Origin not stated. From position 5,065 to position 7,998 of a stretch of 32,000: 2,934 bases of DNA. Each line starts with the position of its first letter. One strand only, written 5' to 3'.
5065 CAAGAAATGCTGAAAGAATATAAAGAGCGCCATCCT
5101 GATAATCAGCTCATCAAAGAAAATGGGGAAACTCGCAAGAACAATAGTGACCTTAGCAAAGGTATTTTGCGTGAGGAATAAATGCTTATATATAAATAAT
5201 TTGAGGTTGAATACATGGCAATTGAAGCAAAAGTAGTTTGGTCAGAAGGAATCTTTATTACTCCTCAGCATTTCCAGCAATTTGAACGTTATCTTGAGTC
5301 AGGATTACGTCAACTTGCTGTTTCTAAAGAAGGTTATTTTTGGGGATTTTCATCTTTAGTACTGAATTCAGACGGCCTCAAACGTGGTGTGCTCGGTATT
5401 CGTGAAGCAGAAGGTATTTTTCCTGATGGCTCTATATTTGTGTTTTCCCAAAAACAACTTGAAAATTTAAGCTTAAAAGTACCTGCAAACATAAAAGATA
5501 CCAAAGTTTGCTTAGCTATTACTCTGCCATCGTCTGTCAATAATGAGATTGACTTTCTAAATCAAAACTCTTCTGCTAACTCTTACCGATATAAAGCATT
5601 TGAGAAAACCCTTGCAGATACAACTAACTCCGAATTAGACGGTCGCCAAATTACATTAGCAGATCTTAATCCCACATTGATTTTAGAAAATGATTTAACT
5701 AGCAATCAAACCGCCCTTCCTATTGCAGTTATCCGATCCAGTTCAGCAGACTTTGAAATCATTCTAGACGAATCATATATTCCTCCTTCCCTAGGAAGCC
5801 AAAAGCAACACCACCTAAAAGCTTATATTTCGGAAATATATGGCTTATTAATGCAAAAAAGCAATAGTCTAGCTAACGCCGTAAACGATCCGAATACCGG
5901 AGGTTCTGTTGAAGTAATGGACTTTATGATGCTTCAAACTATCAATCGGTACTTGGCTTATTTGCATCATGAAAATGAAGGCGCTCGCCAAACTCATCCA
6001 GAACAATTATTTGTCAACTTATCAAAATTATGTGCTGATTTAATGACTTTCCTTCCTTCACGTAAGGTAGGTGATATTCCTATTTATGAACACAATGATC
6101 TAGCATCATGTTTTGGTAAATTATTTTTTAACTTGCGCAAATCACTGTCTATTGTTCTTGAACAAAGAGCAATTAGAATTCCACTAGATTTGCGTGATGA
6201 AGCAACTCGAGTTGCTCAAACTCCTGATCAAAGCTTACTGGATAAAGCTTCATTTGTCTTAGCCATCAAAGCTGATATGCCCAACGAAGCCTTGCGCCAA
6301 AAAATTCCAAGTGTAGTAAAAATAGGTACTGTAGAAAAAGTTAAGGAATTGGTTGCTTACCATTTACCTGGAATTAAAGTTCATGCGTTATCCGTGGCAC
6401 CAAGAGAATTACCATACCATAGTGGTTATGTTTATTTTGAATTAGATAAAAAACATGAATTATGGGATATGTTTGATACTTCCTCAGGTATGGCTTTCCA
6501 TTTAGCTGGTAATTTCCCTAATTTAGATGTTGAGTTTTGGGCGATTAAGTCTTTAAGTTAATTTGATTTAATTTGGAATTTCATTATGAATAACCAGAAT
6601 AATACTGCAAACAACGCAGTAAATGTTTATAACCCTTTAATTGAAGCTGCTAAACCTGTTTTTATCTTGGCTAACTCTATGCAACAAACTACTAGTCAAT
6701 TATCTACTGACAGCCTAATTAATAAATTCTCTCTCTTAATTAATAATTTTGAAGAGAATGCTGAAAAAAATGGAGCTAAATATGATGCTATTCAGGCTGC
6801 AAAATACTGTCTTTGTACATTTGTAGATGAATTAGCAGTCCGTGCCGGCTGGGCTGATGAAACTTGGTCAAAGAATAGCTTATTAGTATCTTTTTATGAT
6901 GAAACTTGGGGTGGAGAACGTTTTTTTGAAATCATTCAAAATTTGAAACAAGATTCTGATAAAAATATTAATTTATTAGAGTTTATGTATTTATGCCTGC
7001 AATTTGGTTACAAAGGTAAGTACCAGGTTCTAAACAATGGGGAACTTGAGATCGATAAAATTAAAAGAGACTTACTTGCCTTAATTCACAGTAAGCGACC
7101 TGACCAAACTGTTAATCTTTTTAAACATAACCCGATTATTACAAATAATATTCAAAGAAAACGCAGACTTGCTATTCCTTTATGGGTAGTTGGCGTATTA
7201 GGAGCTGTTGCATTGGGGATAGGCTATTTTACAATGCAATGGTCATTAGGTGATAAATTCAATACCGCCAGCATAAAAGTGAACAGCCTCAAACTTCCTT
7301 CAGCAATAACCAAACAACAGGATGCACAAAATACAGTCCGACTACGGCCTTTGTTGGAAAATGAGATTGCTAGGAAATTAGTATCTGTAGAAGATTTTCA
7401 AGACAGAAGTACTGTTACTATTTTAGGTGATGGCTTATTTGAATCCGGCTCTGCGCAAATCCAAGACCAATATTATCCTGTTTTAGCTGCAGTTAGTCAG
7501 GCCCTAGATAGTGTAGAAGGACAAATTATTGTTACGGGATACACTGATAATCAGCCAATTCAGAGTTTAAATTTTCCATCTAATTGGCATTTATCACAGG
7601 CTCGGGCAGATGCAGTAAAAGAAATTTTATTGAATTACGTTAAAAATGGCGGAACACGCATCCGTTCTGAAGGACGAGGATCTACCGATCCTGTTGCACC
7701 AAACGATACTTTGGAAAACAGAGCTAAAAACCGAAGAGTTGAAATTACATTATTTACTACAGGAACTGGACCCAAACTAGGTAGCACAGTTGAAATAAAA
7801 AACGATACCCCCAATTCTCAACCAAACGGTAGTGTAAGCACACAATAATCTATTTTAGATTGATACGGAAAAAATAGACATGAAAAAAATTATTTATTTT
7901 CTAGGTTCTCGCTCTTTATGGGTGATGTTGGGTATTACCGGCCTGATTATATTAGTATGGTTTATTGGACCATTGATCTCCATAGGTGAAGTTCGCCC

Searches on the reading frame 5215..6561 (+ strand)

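Call 14: search_protein_families(library=pfam, proteins=[window:5215-6561:+], max_evalue=0.001)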
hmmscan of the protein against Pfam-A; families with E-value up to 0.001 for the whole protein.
window:5215-6561:+ (448 aa): 1 family
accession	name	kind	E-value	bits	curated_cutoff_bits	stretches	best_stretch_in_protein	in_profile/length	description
PF05936.17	T6SS_VasE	-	3.8e-131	438.2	23.4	1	19-444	1-429/429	Bacterial Type VI secretion, VC_A0110, EvfL, ImpJ, VasE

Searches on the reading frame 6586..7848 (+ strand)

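Call 14: search_protein_families(library=pfam, proteins=[window:6586-7848:+], max_evalue=0.001)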
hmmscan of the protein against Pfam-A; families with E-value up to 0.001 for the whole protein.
window:6586-7848:+ (420 aa): 2 families
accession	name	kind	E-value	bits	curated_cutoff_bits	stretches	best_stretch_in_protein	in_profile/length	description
PF09850.14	DotU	-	5.2e-54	183.4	27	1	17-219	1-204/205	Type VI secretion system protein DotU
PF00691.25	OmpA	-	1.4e-16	61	27.2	1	284-383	1-98/98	OmpA family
